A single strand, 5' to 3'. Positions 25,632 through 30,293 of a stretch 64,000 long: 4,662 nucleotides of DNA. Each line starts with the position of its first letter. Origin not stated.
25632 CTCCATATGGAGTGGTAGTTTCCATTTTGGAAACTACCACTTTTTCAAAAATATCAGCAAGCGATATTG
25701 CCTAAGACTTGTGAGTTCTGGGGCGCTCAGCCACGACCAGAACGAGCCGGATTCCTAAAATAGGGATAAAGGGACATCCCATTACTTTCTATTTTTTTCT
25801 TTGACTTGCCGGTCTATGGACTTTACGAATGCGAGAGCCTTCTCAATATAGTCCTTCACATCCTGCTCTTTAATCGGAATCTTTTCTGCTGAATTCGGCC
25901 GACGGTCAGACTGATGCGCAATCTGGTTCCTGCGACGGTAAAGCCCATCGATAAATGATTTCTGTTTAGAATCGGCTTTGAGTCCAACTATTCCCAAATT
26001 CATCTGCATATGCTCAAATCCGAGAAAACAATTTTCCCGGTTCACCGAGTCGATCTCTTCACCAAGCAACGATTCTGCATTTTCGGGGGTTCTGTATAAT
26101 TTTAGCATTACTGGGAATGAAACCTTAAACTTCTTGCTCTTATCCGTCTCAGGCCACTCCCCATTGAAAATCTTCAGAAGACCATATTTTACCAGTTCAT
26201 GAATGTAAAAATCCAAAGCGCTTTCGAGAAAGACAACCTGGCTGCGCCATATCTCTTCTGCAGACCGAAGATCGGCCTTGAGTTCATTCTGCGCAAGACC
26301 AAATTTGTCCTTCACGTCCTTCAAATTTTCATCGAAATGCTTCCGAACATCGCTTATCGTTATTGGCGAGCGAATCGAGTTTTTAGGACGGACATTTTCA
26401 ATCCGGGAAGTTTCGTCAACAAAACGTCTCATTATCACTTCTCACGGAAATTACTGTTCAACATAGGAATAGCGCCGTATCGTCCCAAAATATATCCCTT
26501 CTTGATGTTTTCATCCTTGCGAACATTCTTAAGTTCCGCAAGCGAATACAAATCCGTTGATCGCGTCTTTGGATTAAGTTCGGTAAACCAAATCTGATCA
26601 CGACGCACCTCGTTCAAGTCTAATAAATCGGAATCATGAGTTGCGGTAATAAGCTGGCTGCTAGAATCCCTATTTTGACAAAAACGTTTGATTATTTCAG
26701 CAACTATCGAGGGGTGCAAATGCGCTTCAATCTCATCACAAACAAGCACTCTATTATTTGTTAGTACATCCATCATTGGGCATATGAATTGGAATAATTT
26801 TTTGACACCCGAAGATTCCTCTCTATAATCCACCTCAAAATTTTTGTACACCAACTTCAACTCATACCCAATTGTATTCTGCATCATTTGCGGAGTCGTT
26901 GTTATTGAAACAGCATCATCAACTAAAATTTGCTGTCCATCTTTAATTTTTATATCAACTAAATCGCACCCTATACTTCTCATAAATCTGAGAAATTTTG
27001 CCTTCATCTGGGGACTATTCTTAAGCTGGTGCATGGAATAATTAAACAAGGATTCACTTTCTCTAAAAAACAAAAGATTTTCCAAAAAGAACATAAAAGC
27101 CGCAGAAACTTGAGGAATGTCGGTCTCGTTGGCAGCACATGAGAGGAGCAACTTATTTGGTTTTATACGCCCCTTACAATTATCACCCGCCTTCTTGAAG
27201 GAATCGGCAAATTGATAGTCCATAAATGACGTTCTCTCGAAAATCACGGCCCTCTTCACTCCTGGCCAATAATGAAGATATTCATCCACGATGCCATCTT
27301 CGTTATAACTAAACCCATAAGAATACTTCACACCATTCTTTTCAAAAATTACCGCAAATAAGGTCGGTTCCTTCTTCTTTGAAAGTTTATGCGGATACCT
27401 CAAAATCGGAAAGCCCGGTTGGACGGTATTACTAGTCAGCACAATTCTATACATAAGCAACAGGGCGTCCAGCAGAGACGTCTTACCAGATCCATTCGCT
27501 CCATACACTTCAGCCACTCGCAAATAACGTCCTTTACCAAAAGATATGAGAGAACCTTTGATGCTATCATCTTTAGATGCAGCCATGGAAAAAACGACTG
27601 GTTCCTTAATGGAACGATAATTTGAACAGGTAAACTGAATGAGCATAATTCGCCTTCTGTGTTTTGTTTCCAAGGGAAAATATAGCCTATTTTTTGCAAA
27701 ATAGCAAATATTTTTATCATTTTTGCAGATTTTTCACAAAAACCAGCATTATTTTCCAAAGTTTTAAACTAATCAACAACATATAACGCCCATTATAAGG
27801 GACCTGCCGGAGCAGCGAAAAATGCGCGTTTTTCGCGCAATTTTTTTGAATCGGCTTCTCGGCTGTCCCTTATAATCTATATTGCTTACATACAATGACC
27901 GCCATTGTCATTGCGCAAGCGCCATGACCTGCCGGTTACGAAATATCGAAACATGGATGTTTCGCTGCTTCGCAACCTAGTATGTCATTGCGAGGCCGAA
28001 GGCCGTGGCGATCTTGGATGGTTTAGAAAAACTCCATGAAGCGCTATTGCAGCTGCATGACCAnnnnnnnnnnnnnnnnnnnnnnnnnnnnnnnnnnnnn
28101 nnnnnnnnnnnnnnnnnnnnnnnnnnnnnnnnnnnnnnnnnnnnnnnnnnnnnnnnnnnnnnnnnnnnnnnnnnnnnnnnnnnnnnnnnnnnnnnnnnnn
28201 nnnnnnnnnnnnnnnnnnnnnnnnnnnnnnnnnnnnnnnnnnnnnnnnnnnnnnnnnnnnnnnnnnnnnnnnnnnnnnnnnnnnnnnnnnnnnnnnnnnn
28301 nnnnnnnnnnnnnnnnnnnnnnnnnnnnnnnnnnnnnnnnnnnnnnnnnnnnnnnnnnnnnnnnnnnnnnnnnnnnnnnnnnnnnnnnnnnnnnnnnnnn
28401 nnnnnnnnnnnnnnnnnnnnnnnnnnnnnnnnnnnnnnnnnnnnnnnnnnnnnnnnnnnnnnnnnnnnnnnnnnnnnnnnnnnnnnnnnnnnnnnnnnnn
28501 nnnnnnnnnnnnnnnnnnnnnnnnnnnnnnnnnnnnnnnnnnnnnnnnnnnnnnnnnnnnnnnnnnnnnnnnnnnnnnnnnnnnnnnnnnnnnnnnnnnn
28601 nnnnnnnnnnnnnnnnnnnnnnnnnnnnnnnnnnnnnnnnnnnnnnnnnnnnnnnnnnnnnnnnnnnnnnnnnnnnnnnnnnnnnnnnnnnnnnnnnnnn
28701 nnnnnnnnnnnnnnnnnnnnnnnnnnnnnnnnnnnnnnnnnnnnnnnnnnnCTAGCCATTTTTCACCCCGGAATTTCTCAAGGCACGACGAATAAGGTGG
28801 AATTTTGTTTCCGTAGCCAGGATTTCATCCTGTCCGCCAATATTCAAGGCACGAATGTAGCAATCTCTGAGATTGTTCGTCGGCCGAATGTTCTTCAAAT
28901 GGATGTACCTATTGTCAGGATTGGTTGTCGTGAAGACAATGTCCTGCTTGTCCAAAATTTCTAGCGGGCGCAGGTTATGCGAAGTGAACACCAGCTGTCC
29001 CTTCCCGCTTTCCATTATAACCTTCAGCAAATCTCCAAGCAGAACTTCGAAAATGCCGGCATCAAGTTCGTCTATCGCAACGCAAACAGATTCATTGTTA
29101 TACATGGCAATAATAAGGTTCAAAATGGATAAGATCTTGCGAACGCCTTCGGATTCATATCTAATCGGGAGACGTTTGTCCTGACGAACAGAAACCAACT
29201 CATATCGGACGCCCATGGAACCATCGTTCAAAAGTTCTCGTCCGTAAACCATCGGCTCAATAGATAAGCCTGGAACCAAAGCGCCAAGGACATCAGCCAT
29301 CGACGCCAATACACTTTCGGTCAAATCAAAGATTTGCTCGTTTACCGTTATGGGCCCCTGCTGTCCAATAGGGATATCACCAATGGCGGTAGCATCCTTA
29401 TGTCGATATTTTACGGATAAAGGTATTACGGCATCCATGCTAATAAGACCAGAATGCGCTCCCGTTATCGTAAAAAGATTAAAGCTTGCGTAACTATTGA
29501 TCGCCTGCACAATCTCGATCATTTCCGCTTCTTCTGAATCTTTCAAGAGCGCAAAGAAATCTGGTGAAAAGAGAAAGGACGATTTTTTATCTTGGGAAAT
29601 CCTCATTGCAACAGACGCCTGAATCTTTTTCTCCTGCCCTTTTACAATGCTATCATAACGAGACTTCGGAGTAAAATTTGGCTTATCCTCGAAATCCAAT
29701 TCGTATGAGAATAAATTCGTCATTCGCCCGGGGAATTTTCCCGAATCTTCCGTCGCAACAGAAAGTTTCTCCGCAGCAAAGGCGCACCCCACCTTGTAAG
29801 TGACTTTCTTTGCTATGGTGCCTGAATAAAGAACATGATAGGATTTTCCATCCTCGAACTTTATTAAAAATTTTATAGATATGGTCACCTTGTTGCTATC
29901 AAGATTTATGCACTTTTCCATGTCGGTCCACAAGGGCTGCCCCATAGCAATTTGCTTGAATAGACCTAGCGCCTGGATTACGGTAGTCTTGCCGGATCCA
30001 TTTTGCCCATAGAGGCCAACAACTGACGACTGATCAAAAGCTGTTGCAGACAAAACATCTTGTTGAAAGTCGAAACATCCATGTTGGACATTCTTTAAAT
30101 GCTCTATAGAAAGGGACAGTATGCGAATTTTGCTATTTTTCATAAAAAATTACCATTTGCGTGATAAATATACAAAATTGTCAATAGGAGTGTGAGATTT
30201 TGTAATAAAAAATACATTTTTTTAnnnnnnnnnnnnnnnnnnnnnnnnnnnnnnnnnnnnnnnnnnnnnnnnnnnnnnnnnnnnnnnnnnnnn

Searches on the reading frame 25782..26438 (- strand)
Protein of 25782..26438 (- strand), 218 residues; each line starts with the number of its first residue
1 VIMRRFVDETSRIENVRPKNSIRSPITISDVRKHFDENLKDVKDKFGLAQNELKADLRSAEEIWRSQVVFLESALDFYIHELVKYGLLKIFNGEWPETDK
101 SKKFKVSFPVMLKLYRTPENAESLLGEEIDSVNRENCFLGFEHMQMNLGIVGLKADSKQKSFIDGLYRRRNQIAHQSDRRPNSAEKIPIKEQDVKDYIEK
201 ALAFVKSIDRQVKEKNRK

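Call 9: search_protein_families(library=pfam, proteins=[window:25782-26438:-], max_evalue=0.001)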
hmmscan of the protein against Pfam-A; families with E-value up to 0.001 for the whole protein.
window:25782-26438:- (218 aa): 1 family
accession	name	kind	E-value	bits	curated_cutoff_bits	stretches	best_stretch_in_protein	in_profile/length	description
PF18735.6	HEPN_RiboL-PSP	-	3.7e-13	50.2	28.4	1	53-213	20-190/191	RiboL-PSP-HEPN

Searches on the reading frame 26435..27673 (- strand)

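Call 10: search_protein_families(library=pfam, proteins=[window:26435-27673:-], max_evalue=0.001)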
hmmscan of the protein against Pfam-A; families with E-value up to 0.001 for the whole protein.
window:26435-27673:- (412 aa): 4 families
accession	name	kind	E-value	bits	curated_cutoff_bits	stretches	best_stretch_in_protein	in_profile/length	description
PF13304.12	AAA_21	-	9.2e-25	88.8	27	1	56-352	4-304/304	AAA domain, putative AbiEii toxin, Type IV TA system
PF13175.12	AAA_15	-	1.3e-10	41.9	32.1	1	258-348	291-371/374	AAA ATPase domain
PF02463.25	SMC_N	-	1.7e-06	28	40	0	54-72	27-45/220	RecF/RecN/SMC N terminal domain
PF13476.12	AAA_23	-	0.00052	21.1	27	0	56-74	24-42/201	AAA domain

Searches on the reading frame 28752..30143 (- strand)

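Call 10: search_protein_families(library=pfam, proteins=[window:28752-30143:-], max_evalue=0.001)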
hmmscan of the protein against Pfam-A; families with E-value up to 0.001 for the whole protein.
window:28752-30143:- (463 aa): 5 families
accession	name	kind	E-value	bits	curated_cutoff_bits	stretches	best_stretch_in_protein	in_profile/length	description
PF13175.12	AAA_15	-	8.6e-12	45.8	32.1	1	44-390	28-370/374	AAA ATPase domain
PF13304.12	AAA_21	-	1.6e-11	45.3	27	1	42-391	2-300/304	AAA domain, putative AbiEii toxin, Type IV TA system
PF02463.25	SMC_N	-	1.1e-05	25.4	40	0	39-59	24-44/220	RecF/RecN/SMC N terminal domain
PF13476.12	AAA_23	-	3.1e-05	25.1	27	1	10-62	1-44/201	AAA domain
PF00005.33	ABC_tran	-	0.00076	20.5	25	0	36-72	8-44/137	ABC transporter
